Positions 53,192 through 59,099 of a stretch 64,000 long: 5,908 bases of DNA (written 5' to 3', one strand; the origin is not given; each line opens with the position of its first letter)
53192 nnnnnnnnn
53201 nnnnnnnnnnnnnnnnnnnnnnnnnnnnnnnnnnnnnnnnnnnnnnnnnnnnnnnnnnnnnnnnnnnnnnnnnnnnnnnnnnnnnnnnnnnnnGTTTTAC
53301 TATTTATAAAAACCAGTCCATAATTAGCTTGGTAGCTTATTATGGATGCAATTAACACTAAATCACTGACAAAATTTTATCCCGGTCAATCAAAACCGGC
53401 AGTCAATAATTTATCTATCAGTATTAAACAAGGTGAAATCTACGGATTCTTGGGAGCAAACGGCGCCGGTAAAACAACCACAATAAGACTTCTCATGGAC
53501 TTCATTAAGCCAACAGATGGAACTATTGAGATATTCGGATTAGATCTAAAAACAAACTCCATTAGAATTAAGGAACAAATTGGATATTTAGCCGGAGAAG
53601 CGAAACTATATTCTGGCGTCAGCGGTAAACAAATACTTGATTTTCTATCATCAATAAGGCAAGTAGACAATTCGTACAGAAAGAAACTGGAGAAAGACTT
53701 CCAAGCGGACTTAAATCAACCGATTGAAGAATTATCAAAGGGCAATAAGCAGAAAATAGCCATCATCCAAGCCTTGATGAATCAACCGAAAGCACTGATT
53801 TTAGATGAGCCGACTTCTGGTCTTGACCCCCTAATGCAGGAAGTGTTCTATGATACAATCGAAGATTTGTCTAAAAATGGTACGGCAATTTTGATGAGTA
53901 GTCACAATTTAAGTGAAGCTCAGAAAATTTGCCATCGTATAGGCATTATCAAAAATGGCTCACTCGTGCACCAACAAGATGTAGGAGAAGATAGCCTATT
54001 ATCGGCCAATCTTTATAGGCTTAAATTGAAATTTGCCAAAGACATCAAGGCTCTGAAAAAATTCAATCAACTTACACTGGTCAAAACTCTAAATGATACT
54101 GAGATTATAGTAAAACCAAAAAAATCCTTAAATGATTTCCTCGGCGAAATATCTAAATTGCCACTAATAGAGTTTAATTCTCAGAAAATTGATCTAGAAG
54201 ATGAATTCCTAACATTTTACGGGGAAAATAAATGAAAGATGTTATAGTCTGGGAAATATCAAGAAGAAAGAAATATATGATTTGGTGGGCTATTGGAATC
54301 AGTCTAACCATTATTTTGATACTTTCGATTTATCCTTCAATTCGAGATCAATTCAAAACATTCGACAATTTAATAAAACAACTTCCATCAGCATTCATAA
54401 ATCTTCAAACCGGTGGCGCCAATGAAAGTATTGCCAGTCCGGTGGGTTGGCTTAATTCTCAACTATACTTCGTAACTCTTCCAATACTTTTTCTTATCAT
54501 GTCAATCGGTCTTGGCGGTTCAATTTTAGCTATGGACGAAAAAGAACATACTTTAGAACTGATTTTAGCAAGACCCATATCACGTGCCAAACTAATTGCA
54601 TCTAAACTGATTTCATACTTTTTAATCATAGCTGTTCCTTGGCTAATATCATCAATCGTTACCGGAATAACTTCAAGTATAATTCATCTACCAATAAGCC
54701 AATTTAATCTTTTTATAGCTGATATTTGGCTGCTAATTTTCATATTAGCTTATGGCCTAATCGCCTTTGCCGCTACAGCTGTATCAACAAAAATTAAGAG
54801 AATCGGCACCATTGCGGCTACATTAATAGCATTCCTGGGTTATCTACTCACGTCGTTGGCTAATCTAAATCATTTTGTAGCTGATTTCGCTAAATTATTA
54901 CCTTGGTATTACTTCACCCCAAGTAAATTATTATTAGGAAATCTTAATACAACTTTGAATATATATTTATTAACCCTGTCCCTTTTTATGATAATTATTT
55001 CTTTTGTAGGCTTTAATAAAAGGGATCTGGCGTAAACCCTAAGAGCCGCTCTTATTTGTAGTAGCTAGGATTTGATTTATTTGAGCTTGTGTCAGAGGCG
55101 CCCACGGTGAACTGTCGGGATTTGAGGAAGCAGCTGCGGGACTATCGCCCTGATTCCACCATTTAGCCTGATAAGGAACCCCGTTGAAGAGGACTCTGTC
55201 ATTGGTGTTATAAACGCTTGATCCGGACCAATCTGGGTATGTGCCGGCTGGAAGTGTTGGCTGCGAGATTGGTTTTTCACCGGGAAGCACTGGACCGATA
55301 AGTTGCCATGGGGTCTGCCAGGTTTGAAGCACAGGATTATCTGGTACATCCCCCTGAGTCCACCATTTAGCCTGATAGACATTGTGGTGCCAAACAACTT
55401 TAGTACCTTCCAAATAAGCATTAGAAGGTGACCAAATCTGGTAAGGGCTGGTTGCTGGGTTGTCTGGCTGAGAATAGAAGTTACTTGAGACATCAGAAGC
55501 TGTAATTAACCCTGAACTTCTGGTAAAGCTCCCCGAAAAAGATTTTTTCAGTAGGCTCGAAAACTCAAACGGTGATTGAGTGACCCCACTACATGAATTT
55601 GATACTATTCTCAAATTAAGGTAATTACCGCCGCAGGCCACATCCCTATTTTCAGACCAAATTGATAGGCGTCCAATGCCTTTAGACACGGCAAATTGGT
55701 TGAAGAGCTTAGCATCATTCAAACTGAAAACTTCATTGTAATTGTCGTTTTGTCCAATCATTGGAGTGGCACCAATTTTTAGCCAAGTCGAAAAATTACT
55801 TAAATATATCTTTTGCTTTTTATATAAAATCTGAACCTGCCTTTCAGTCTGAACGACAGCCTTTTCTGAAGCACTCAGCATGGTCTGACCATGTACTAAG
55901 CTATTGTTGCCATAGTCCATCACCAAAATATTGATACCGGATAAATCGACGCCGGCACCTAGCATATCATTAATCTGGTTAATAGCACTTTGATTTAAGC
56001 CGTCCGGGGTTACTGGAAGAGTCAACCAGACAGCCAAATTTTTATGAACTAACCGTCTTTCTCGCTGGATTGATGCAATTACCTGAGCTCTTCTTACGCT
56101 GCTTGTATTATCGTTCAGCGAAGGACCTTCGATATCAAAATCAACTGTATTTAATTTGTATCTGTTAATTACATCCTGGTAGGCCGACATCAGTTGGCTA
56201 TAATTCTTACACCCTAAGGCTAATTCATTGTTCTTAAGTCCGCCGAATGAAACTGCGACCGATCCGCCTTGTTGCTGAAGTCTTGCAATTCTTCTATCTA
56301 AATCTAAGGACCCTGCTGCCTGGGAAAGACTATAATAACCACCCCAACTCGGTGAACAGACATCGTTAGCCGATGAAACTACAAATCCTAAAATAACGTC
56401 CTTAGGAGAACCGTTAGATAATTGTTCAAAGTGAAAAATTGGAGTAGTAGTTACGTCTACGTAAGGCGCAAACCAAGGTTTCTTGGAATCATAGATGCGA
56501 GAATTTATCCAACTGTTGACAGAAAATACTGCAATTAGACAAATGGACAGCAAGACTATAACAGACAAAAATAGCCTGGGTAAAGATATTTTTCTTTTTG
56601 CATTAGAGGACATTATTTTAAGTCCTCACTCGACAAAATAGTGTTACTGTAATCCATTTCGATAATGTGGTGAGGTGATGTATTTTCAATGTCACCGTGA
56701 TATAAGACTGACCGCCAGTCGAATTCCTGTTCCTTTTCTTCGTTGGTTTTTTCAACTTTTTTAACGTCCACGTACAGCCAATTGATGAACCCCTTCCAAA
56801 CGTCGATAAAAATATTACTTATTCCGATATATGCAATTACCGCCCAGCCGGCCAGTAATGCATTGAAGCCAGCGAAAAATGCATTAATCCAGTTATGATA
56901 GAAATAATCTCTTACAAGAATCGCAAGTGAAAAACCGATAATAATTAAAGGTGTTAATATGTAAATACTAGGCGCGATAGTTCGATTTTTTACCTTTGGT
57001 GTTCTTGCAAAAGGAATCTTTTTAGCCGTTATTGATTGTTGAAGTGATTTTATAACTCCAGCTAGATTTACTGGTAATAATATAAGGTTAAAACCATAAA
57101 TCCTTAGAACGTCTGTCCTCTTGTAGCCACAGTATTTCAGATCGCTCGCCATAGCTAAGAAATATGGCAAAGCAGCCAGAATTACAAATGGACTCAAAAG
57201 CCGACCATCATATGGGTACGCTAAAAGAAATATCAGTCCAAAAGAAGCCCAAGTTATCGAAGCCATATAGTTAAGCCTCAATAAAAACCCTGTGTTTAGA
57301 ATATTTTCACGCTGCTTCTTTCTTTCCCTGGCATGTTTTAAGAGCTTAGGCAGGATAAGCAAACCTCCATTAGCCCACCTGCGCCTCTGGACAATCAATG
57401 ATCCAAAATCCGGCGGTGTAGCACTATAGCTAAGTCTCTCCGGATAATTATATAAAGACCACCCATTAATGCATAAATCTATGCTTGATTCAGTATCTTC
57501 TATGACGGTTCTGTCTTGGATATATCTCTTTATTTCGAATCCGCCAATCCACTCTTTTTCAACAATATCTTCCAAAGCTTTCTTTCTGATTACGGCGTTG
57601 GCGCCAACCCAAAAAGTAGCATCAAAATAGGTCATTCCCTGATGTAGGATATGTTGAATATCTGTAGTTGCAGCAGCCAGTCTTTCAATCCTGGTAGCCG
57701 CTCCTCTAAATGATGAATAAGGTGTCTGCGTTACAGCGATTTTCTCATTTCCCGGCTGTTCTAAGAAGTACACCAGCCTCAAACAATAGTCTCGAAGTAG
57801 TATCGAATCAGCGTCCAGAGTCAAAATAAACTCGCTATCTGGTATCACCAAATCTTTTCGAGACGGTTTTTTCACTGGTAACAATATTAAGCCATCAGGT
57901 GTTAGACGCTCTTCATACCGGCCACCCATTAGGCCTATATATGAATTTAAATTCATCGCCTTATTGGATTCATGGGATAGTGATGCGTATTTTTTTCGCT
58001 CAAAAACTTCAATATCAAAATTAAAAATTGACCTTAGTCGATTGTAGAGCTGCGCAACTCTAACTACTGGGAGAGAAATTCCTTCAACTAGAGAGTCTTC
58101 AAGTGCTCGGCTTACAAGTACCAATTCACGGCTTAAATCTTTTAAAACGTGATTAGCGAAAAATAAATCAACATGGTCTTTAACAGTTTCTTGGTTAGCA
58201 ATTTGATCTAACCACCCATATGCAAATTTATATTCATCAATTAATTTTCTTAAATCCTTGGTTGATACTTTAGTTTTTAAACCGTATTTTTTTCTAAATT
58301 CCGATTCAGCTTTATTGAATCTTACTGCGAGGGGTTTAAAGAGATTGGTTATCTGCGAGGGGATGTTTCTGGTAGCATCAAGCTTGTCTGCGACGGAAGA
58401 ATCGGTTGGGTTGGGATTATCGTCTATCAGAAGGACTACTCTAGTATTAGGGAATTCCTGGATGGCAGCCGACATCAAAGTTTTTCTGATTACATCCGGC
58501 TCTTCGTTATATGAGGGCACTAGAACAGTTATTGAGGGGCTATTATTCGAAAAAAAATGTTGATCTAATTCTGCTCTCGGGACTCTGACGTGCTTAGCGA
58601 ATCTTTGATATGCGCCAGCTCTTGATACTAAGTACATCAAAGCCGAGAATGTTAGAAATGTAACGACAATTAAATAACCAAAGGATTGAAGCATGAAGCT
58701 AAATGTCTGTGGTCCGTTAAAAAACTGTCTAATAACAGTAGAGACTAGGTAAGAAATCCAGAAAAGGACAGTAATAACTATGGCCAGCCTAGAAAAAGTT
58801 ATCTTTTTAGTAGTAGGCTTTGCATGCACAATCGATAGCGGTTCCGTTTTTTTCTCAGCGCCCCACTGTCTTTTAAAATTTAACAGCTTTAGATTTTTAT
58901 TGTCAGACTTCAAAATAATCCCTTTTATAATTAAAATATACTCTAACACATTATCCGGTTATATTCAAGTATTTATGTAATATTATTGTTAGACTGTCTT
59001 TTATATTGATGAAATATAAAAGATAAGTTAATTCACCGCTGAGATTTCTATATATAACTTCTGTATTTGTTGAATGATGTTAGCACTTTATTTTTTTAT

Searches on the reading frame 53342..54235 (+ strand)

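Call 85: search_protein_families(library=pfam, max_evalue=0.001, proteins=[window:53342-54235:+])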
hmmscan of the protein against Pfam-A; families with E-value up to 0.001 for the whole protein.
window:53342-54235:+ (297 aa): 2 families
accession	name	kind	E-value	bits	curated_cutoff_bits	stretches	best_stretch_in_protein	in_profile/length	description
PF00005.33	ABC_tran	-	2.4e-27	96.7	25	1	21-159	1-137/137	ABC transporter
PF13304.12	AAA_21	-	6.4e-16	59.7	27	1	117-190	224-300/304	AAA domain, putative AbiEii toxin, Type IV TA system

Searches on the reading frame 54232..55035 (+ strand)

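Call 85: search_protein_families(library=pfam, max_evalue=0.001, proteins=[window:54232-55035:+])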
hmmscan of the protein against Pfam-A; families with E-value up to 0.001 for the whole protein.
window:54232-55035:+ (267 aa): 4 families
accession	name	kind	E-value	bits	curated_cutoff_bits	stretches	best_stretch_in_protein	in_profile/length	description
PF12679.13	ABC2_membrane_2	-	2.7e-15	56.8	27.2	1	8-266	7-283/283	ABC-2 family transporter protein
PF12698.13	ABC2_membrane_3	-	2.6e-08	33.8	31.6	1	52-258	142-339/347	ABC-2 family transporter protein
PF12730.13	ABC2_membrane_4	-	3.1e-07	31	27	1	69-202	42-174/179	ABC-2 family transporter protein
PF13346.12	ABC2_membrane_5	-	1.6e-06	28.3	25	1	78-258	35-197/205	ABC-2 family transporter protein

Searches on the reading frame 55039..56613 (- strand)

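Call 85: search_protein_families(library=pfam, max_evalue=0.001, proteins=[window:55039-56613:-])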
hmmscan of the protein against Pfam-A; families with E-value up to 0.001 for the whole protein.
window:55039-56613:- (524 aa): 1 family
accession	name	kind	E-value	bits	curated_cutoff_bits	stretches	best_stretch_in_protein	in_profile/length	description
PF02839.19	CBM_5_12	-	1.1e-13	51.4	26.2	2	462-504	2-43/44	Carbohydrate-binding module family 5/12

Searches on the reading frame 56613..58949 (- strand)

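Call 85: search_protein_families(library=pfam, max_evalue=0.001, proteins=[window:56613-58949:-])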
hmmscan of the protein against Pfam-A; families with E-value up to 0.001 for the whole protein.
window:56613-58949:- (778 aa): 4 families
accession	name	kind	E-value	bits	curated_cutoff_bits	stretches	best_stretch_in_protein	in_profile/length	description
PF13632.12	Glyco_trans_2_3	-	1.2e-35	123.6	27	1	374-599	1-197/198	Glycosyl transferase family group 2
PF13641.12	Glyco_tranf_2_3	-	2e-13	51.4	27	2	372-528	87-230/230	Glycosyltransferase like family 2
PF00535.33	Glycos_transf_2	-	8.4e-10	39.3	23.3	1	372-462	79-167/168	Glycosyl transferase family 2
PF03142.21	Chitin_synth_2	-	0.00058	19.1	27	0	120-175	7-62/527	Chitin synthase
